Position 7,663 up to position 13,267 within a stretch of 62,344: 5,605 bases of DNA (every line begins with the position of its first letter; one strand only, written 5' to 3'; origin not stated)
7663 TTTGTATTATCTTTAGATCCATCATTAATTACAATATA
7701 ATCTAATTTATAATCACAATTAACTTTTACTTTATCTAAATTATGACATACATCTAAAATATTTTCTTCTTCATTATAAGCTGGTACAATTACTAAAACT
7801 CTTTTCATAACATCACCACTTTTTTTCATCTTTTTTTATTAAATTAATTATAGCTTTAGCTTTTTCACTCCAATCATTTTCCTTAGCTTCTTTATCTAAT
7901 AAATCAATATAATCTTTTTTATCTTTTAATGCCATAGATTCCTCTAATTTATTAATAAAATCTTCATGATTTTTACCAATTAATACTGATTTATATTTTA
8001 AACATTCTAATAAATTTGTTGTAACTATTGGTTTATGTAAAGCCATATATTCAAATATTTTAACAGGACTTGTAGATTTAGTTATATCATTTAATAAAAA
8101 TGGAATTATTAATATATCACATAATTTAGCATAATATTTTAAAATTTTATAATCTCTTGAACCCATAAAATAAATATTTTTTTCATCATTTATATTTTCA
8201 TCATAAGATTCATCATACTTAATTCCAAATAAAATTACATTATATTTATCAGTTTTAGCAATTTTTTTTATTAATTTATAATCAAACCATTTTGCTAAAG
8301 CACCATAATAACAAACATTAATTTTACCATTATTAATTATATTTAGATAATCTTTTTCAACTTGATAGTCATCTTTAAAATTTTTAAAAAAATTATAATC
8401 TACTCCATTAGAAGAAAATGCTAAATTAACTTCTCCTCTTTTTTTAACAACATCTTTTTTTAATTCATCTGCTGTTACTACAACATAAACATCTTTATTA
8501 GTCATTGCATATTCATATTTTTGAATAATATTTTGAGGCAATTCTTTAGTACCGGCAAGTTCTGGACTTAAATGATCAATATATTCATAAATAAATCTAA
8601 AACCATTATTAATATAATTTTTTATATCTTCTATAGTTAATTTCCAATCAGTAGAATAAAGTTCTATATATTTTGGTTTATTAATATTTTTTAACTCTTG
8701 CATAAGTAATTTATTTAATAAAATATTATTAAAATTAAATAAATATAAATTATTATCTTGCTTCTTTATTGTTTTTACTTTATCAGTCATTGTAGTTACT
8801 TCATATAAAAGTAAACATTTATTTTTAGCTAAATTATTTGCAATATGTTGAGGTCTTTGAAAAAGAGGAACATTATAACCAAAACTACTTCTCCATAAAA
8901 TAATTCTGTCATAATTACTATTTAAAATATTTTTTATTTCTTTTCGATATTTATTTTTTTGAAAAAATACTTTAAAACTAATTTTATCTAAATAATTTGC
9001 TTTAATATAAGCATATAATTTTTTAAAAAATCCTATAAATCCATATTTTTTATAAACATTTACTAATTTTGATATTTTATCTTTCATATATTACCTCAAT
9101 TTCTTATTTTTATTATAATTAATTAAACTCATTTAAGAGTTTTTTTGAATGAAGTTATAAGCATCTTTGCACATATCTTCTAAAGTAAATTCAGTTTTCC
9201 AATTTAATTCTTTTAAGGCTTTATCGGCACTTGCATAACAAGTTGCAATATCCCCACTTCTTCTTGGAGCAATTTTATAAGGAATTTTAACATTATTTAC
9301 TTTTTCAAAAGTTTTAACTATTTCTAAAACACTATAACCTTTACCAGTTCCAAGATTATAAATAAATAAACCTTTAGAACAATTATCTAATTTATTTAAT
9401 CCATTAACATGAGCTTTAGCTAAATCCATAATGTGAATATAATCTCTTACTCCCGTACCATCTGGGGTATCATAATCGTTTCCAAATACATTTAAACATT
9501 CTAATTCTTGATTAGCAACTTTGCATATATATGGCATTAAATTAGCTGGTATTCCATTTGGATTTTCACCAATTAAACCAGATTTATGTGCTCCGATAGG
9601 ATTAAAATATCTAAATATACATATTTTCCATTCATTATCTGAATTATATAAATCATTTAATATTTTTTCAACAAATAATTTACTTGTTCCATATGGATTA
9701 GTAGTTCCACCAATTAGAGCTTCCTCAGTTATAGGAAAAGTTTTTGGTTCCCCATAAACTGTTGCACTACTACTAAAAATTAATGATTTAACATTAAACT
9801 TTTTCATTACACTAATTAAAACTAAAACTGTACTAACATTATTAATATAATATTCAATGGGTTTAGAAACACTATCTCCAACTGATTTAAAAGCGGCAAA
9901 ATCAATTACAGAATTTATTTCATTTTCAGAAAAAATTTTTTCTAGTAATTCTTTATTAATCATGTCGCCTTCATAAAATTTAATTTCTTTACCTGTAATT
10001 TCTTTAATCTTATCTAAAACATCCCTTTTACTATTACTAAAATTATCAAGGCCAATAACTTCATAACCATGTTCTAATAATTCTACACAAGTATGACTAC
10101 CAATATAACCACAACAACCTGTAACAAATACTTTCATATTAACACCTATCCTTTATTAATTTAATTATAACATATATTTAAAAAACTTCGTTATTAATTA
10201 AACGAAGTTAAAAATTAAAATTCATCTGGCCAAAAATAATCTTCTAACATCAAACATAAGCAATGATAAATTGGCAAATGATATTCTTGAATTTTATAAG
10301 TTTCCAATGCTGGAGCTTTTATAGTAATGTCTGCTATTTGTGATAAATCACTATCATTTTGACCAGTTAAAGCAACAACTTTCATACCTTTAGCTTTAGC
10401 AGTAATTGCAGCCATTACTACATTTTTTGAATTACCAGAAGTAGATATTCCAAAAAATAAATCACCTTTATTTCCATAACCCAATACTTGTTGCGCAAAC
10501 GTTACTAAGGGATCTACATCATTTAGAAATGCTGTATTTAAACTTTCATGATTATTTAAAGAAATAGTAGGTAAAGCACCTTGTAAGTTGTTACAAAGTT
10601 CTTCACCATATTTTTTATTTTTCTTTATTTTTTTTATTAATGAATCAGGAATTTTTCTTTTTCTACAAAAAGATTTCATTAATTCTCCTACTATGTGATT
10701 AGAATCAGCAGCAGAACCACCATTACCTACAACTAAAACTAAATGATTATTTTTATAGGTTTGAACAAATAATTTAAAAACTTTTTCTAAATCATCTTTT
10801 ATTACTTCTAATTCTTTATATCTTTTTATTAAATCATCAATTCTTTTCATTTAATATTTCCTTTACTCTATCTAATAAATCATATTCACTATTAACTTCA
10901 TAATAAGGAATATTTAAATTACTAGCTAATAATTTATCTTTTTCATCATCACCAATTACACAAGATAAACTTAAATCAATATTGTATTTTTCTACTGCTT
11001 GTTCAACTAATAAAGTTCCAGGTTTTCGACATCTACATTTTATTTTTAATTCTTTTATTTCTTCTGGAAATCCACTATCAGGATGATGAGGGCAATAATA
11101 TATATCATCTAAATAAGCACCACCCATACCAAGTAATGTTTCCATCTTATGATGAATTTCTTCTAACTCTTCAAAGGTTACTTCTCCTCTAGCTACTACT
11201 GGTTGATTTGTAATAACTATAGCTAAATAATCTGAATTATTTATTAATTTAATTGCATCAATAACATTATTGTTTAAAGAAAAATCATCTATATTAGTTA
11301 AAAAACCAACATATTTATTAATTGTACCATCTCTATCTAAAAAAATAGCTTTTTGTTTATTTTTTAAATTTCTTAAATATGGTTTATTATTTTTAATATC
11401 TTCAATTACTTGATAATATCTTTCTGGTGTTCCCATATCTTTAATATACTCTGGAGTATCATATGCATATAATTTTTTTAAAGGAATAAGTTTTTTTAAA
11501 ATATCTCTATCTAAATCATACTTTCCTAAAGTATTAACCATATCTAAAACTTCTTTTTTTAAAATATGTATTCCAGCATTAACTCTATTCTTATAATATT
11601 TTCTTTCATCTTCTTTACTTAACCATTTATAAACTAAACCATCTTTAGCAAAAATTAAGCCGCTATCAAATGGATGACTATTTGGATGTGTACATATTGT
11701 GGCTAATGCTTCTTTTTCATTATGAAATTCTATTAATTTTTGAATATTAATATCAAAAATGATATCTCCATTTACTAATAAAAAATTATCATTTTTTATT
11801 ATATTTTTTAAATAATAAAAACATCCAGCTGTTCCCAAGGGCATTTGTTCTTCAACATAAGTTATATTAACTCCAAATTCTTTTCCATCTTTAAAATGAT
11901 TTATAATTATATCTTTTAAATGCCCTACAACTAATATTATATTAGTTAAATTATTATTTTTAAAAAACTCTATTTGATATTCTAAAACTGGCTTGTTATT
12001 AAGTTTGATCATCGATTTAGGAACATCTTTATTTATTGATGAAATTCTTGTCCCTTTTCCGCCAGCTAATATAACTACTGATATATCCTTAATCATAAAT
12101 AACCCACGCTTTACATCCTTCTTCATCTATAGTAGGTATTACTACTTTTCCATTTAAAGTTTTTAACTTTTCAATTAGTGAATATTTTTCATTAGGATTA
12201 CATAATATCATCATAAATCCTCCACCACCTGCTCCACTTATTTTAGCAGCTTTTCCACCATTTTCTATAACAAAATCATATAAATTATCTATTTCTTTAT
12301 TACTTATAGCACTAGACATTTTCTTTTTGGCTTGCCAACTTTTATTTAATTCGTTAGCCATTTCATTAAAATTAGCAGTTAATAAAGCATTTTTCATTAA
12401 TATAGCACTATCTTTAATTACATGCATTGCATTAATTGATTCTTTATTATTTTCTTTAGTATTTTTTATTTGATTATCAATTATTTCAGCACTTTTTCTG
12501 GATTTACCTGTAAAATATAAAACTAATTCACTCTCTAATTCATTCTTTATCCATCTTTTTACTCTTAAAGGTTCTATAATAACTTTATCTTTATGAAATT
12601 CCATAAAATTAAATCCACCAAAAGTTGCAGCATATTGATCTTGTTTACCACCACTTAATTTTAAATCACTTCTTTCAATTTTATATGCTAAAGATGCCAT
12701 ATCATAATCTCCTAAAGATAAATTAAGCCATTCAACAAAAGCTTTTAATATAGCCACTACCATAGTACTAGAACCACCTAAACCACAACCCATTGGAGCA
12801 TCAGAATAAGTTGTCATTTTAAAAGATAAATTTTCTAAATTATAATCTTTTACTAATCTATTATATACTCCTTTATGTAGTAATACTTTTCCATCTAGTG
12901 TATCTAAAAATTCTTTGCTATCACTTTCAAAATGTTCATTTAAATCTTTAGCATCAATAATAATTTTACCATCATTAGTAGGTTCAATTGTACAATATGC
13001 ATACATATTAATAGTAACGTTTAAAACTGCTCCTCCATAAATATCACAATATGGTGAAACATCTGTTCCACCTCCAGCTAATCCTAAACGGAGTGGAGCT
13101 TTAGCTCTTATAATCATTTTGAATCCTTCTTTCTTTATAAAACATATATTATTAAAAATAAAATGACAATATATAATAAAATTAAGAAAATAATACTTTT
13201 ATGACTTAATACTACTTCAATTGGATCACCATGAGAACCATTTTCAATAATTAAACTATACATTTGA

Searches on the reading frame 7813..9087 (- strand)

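Call 45: search_protein_families(library=pfam, proteins=[window:7813-9087:-], max_evalue=0.00001)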
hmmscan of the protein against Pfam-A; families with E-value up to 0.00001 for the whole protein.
window:7813-9087:- (424 aa): 2 families
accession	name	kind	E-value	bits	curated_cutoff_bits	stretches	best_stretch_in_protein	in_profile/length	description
PF13692.12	Glyco_trans_1_4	-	3.5e-08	34.2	27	1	273-382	24-137/142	Glycosyl transferases group 1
PF00534.26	Glycos_transf_1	-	9.3e-06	25.7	26.4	0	251-410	11-169/172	Glycosyl transferases group 1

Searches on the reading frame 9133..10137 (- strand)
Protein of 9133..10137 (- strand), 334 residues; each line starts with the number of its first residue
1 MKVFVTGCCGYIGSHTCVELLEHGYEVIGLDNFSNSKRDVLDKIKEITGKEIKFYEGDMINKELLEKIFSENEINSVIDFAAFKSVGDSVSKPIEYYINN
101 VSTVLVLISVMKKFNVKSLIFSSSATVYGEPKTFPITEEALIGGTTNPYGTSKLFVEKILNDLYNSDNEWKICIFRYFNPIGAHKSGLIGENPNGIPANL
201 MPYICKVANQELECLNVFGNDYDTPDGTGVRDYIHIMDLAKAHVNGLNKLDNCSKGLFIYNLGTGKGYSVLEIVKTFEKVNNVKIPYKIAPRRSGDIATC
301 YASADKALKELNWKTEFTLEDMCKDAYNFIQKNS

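Call 46: search_protein_families(library=pfam, proteins=[window:9133-10137:-], max_evalue=0.00001)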
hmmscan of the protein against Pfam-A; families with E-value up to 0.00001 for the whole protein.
window:9133-10137:- (334 aa): 7 families
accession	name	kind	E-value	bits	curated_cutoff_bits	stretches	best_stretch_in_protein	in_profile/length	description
PF16363.11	GDP_Man_Dehyd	-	1.4e-54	186.3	27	1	4-325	1-331/332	GDP-mannose 4,6 dehydratase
PF01370.27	Epimerase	-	7e-50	170.1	20.9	1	3-263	1-240/240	NAD dependent epimerase/dehydratase family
PF02719.21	Polysacc_synt_2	-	3.2e-13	49.9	20.2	1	3-183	1-174/293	Polysaccharide biosynthesis protein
PF01073.25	3Beta_HSD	-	2.7e-10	40.2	22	1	5-133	2-128/280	3-beta hydroxysteroid dehydrogenase/isomerase family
PF04321.23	RmlD_sub_bind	-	1.3e-07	31.4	27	1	1-162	1-138/287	RmlD substrate binding domain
PF00106.31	adh_short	-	7.5e-07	29.3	26.6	1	3-70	3-69/195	short chain dehydrogenase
PF07993.18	NAD_binding_4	-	1.2e-06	28.4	20.1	1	5-189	1-216/258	Male sterility protein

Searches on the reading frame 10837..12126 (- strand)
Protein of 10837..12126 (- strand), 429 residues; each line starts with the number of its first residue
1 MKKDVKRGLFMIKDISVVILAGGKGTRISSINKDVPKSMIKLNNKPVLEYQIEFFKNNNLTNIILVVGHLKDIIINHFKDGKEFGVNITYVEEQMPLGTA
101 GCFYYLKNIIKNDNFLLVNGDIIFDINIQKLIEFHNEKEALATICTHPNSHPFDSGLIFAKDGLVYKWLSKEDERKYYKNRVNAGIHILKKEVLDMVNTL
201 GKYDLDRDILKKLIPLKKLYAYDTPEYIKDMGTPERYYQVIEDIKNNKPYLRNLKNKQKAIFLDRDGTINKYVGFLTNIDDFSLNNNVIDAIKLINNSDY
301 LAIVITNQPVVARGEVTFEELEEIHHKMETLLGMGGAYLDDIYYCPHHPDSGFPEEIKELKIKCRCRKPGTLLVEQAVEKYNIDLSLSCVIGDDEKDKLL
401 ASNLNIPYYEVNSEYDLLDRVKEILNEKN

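Call 46: search_protein_families(library=pfam, proteins=[window:10837-12126:-], max_evalue=0.00001)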
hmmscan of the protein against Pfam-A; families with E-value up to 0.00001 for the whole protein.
window:10837-12126:- (429 aa): 2 families
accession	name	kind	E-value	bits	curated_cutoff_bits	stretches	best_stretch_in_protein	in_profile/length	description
PF00483.29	NTP_transferase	-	1e-30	107.5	21.2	1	17-246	2-244/245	Nucleotidyl transferase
PF12804.13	NTP_transf_3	-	1e-09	39.2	27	1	17-152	1-130/160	MobA-like NTP transferase domain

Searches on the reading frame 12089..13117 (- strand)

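Call 46: search_protein_families(library=pfam, proteins=[window:12089-13117:-], max_evalue=0.00001)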
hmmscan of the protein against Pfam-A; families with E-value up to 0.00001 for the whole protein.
window:12089-13117:- (342 aa): 2 families
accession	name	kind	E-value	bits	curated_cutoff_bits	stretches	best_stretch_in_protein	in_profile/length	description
PF00288.32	GHMP_kinases_N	-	1.4e-18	67.3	22.3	1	82-168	4-87/87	GHMP kinases N terminal domain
PF08544.19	GHMP_kinases_C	-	4.4e-10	40.3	21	1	245-319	5-80/85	GHMP kinases C terminal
